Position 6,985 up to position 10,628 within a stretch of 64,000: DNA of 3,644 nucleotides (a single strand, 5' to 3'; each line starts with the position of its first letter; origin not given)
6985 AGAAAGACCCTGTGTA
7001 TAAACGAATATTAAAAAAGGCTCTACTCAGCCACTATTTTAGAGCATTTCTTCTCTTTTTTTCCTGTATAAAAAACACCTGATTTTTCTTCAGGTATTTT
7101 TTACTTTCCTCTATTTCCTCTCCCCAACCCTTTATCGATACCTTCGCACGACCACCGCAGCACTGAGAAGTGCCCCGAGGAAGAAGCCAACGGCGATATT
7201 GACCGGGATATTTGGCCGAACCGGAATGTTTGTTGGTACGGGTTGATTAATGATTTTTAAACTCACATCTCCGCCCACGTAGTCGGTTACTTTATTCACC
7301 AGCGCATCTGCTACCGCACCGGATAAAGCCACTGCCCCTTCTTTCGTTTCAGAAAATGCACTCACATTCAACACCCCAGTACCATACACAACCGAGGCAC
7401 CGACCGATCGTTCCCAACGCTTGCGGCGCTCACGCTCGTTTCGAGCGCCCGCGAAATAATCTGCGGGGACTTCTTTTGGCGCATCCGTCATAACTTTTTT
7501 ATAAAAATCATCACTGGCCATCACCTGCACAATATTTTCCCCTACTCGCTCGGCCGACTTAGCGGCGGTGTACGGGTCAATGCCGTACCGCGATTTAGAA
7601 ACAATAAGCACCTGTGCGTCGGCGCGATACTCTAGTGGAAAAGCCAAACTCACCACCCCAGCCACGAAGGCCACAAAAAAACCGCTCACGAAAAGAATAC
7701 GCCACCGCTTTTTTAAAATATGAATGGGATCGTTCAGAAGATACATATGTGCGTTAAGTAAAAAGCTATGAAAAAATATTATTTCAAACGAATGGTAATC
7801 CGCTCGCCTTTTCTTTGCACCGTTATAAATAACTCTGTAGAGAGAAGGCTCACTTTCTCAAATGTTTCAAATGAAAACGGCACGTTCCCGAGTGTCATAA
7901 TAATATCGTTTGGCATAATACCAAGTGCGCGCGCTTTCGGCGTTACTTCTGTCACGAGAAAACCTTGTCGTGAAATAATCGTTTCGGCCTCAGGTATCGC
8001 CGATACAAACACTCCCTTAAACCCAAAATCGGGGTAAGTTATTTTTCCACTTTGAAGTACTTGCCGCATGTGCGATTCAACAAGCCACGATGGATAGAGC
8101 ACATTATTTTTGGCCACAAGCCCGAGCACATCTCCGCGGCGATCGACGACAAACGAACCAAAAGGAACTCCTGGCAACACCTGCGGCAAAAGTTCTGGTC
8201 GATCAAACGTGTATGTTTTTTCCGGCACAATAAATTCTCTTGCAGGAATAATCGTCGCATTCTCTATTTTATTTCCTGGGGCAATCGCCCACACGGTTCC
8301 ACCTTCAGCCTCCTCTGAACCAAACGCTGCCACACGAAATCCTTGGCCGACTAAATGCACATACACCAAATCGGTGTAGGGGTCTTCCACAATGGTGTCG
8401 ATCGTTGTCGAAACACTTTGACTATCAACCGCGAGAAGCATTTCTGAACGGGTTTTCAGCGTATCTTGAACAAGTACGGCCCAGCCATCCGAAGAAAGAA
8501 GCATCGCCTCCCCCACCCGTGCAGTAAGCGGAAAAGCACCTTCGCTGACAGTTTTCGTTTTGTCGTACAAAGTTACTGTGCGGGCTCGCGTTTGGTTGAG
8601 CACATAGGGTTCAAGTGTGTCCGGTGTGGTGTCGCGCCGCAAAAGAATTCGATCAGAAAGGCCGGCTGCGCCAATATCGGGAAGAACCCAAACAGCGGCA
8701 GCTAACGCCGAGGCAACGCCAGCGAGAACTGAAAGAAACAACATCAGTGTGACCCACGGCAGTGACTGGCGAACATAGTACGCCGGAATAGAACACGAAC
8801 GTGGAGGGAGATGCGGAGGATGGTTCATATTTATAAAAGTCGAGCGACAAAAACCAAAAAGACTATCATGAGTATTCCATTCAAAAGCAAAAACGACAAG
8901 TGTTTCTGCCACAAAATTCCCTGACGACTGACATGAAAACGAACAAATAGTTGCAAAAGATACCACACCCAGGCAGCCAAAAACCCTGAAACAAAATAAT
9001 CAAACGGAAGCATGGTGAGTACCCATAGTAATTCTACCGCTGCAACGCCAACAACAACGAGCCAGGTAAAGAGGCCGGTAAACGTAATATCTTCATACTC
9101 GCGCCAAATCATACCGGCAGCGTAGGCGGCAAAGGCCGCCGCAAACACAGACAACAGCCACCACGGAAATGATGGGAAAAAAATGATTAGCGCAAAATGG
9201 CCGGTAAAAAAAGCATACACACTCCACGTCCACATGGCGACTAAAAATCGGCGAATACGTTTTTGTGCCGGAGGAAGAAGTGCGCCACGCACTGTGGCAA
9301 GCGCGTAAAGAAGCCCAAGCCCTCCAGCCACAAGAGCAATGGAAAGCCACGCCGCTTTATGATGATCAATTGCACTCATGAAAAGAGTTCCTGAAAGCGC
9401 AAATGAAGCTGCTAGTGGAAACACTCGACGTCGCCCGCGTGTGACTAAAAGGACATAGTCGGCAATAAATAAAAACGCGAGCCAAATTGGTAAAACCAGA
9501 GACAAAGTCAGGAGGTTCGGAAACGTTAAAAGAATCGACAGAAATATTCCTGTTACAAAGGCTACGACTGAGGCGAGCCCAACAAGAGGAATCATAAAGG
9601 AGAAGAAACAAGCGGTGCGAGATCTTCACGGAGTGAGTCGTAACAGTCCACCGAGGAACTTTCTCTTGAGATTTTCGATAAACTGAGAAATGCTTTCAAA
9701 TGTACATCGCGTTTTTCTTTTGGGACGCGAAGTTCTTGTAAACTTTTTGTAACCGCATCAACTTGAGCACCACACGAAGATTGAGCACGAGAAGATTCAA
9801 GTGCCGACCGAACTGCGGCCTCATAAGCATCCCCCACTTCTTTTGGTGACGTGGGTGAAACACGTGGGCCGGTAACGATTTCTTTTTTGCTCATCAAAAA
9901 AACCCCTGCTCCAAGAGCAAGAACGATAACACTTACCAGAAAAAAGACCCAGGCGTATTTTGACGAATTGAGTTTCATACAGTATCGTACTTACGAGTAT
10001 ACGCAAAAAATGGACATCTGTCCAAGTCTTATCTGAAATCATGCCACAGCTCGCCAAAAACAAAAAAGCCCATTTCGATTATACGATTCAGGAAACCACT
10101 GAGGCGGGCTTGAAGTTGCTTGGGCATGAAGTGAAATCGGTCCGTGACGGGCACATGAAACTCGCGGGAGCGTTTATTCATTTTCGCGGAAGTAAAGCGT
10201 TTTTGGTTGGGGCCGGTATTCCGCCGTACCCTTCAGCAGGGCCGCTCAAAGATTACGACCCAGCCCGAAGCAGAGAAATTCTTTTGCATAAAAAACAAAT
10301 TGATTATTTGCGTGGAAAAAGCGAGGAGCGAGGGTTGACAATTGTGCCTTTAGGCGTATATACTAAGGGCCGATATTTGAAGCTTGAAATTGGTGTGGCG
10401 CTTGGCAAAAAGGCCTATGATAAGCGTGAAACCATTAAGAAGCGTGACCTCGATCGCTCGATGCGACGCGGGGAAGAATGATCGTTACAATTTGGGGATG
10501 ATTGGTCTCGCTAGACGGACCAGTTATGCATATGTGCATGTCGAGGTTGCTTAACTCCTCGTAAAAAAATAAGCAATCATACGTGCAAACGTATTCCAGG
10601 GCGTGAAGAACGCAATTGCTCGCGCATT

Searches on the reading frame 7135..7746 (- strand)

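Call 65: search_protein_families(library=pfam, proteins=[window:7135-7746:-], max_evalue=0.001)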
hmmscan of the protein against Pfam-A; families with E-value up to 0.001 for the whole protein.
window:7135-7746:- (204 aa): 1 family
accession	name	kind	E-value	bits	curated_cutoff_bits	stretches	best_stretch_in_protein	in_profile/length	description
PF02706.20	Wzz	-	5e-05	24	25.5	1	9-88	10-90/91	Chain length determinant protein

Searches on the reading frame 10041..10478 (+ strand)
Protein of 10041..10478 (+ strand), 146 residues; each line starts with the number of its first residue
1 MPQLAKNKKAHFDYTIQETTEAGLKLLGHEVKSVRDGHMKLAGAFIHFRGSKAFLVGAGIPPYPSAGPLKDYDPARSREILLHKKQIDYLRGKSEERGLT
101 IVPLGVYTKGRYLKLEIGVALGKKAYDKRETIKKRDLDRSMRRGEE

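Call 65: search_protein_families(library=pfam, proteins=[window:10041-10478:+], max_evalue=0.001)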
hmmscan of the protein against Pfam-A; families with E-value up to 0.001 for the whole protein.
window:10041-10478:+ (146 aa): 1 family
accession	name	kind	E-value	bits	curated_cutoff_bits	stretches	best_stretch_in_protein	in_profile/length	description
PF01668.23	SmpB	-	3.9e-47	160.2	27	1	5-143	2-139/143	SmpB protein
